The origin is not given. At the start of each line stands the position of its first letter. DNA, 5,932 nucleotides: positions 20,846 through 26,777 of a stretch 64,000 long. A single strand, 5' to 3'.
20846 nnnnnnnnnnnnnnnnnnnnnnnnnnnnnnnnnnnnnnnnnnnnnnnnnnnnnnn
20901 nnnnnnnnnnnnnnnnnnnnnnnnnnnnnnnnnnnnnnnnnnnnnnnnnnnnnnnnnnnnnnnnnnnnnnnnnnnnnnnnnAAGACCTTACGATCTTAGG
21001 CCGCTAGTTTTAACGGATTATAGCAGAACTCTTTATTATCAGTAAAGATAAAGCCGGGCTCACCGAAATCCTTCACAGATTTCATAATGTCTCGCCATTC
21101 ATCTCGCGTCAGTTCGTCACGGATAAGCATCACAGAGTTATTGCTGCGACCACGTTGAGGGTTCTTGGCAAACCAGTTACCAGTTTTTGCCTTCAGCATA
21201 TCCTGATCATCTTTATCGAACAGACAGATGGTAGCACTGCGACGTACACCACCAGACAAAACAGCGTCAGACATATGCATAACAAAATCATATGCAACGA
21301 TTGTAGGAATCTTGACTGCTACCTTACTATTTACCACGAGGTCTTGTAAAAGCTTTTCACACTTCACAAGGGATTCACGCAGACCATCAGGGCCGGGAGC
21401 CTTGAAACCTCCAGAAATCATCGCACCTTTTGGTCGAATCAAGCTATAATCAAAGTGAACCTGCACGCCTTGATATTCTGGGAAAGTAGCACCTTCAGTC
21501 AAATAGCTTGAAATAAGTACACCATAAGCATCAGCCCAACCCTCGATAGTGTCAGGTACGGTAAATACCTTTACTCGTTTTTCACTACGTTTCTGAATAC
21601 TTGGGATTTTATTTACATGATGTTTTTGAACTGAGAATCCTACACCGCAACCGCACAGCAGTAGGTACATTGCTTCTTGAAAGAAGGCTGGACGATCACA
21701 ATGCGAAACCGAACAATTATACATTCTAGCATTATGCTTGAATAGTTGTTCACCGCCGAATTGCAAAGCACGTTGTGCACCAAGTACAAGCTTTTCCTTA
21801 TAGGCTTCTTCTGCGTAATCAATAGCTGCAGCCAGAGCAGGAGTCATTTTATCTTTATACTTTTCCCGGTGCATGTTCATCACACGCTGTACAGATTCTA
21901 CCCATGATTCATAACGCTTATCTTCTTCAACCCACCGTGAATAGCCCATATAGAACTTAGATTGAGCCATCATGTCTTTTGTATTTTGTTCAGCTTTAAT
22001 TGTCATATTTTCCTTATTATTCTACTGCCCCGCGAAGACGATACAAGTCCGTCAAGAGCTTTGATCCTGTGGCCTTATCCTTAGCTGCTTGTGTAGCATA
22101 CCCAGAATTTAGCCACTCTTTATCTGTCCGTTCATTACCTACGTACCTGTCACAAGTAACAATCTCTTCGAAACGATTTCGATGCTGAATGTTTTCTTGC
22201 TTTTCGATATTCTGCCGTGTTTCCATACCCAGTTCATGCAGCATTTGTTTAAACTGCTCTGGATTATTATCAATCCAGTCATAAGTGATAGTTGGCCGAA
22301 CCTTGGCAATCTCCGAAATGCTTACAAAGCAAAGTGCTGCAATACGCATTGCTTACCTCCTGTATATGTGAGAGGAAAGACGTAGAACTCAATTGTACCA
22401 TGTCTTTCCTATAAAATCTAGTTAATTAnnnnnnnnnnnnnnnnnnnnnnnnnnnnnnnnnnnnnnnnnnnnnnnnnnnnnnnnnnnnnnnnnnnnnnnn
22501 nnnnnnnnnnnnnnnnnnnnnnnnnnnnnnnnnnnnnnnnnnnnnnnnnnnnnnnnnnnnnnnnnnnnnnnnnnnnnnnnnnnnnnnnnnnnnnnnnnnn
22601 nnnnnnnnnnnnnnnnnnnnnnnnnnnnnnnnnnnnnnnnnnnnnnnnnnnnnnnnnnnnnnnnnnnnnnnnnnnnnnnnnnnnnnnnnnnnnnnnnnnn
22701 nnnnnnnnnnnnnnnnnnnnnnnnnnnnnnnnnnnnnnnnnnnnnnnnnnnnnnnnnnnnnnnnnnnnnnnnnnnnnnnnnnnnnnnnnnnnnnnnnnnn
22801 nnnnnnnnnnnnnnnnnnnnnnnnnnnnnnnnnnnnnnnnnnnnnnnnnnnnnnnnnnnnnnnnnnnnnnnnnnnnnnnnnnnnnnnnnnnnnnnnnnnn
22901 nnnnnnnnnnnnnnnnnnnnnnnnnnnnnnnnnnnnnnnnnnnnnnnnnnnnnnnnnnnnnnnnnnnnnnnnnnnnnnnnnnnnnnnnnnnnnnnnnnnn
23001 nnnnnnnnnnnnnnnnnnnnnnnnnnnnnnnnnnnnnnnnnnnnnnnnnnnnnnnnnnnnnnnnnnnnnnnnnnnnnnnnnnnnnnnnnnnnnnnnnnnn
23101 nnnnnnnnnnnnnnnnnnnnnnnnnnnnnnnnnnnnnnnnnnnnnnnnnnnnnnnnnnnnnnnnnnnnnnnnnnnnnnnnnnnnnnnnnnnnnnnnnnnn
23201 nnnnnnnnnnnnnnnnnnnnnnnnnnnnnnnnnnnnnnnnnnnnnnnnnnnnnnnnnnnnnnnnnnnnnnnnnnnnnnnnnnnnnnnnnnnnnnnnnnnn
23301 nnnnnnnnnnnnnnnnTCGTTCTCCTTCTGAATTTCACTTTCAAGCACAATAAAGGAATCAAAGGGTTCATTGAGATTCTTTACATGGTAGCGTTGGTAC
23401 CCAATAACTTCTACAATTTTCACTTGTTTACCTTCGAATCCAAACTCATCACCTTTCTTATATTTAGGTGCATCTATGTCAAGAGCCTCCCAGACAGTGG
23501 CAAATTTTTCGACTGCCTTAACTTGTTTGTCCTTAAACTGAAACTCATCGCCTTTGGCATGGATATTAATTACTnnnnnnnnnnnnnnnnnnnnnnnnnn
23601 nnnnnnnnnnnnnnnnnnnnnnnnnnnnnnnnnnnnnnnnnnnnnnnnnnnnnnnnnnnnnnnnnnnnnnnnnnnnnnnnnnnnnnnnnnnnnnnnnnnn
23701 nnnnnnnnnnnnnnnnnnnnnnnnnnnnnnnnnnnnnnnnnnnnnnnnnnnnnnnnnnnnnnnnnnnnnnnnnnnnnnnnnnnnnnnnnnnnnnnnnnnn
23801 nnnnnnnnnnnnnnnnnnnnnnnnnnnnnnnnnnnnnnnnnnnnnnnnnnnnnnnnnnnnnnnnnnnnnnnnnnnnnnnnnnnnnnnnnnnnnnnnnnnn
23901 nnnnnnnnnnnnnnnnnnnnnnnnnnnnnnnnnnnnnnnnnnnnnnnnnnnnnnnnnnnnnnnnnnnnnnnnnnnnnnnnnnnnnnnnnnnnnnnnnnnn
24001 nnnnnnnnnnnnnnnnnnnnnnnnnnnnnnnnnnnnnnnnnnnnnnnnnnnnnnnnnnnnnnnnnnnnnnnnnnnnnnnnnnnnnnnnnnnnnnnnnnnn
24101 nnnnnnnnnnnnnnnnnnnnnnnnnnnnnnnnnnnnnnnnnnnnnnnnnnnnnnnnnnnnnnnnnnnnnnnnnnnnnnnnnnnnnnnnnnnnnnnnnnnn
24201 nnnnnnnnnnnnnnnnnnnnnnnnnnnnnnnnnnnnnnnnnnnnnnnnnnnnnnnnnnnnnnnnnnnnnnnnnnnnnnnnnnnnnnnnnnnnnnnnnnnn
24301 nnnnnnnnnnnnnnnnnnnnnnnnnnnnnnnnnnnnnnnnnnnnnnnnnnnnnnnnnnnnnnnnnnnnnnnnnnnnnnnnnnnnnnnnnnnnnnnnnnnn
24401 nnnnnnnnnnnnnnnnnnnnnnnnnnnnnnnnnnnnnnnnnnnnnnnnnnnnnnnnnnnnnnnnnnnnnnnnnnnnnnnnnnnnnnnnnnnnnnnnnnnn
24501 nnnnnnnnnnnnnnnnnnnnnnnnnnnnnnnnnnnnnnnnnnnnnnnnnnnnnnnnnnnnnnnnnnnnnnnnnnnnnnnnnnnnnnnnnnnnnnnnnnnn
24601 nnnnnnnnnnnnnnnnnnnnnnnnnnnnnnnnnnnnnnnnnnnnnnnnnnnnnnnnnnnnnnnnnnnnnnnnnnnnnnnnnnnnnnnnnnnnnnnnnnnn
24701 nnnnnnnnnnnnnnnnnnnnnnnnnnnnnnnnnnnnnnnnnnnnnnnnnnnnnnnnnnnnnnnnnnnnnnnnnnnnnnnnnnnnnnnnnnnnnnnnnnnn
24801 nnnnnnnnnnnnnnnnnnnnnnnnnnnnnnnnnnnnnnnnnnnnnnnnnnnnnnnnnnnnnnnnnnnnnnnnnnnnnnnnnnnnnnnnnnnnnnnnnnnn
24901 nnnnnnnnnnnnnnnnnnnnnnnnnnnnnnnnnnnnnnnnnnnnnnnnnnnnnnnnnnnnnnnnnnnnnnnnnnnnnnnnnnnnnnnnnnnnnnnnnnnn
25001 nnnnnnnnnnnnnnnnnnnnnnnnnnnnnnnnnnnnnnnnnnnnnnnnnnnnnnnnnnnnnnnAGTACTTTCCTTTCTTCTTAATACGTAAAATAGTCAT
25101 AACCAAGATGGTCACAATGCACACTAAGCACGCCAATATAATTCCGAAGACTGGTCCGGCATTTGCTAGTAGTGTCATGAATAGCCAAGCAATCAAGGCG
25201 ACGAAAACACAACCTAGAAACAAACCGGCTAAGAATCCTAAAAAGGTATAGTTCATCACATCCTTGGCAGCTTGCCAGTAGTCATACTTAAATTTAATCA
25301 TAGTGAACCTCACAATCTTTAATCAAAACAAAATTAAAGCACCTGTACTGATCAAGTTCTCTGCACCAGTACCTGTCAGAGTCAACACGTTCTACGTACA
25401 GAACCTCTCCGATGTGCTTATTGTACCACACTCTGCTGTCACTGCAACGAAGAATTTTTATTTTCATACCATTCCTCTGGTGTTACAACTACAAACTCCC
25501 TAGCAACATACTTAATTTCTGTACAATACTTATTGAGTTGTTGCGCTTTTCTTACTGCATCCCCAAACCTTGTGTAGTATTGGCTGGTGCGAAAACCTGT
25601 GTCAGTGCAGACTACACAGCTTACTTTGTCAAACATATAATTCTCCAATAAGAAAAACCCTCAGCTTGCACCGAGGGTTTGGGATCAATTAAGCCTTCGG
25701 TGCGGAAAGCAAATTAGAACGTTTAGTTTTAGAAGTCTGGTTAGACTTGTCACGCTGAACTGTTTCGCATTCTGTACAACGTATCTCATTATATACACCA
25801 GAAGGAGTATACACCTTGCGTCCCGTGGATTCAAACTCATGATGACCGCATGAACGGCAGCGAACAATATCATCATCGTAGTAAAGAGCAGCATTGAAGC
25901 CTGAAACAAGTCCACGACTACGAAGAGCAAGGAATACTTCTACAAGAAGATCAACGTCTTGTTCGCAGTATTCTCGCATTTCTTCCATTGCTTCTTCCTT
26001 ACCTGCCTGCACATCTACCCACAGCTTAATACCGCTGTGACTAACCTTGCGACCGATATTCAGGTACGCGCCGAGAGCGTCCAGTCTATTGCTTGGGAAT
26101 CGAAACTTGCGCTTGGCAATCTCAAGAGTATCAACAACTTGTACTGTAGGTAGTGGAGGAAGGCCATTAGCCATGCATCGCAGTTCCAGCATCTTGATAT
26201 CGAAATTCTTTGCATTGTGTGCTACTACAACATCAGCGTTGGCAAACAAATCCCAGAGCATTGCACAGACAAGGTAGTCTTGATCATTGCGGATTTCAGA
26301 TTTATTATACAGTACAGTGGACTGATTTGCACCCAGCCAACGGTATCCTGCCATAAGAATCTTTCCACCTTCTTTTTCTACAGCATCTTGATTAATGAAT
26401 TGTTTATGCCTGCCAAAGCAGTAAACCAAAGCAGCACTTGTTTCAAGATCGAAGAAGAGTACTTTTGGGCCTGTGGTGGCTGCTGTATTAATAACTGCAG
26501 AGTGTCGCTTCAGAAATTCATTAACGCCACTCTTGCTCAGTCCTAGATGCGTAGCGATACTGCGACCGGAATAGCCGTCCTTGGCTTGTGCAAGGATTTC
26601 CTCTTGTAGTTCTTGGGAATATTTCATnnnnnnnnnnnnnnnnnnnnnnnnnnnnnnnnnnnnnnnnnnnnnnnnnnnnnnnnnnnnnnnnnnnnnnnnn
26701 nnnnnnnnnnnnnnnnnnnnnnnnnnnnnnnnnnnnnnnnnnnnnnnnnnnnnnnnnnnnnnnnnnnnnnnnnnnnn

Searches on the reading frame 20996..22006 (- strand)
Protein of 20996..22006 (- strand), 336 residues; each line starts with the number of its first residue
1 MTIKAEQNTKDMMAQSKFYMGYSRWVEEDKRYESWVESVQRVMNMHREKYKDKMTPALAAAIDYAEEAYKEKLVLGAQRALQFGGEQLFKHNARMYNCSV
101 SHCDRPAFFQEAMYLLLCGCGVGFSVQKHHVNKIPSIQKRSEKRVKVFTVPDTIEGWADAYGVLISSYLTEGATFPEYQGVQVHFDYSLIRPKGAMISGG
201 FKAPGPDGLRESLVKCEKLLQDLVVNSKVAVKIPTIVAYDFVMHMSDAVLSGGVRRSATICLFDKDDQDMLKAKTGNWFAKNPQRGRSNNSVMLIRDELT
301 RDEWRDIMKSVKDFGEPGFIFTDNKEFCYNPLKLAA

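Call 50: search_protein_families(library=pfam, proteins=[window:20996-22006:-], max_evalue=0.01)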
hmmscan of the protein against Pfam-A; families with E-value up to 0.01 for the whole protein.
window:20996-22006:- (336 aa): 2 families
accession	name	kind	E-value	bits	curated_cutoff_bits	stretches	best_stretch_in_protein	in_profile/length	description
PF21995.1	RNR-II_ins_dom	-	1.3e-07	32.3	27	1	142-219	31-106/107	B12-dependent ribonucleotide reductase, insertion domain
PF17975.6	RNR_Alpha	-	1.5e-05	25.9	26.4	1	11-51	18-62/101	Ribonucleotide reductase alpha domain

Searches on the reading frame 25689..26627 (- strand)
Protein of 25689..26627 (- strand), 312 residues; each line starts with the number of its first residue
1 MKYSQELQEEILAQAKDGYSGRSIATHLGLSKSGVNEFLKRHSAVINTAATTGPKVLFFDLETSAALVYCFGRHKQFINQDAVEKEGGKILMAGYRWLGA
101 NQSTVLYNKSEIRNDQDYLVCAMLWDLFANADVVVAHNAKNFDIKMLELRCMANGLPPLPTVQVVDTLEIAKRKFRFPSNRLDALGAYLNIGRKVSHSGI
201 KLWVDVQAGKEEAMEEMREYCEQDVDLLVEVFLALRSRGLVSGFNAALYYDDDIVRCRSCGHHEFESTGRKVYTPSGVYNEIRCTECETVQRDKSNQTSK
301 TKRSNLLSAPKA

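Call 50: search_protein_families(library=pfam, proteins=[window:25689-26627:-], max_evalue=0.01)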
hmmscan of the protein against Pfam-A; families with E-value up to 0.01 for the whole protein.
window:25689-26627:- (312 aa): 4 families
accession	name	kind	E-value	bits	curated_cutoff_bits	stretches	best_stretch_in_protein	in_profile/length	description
PF13482.12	RNase_H_2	-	1.6e-09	38.4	22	1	84-231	11-160/165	RNase_H superfamily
PF10108.15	DNA_pol_B_exo2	-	7.8e-07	29.4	24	0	117-157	37-78/213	Predicted 3'-5' exonuclease related to the exonuclease domain of PolB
PF00929.31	RNase_T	-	6.7e-05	23.9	24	1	127-200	80-154/164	Exonuclease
PF01612.26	DNA_pol_A_exo1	-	7.1e-05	23.1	23.6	1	109-237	57-170/173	3'-5' exonuclease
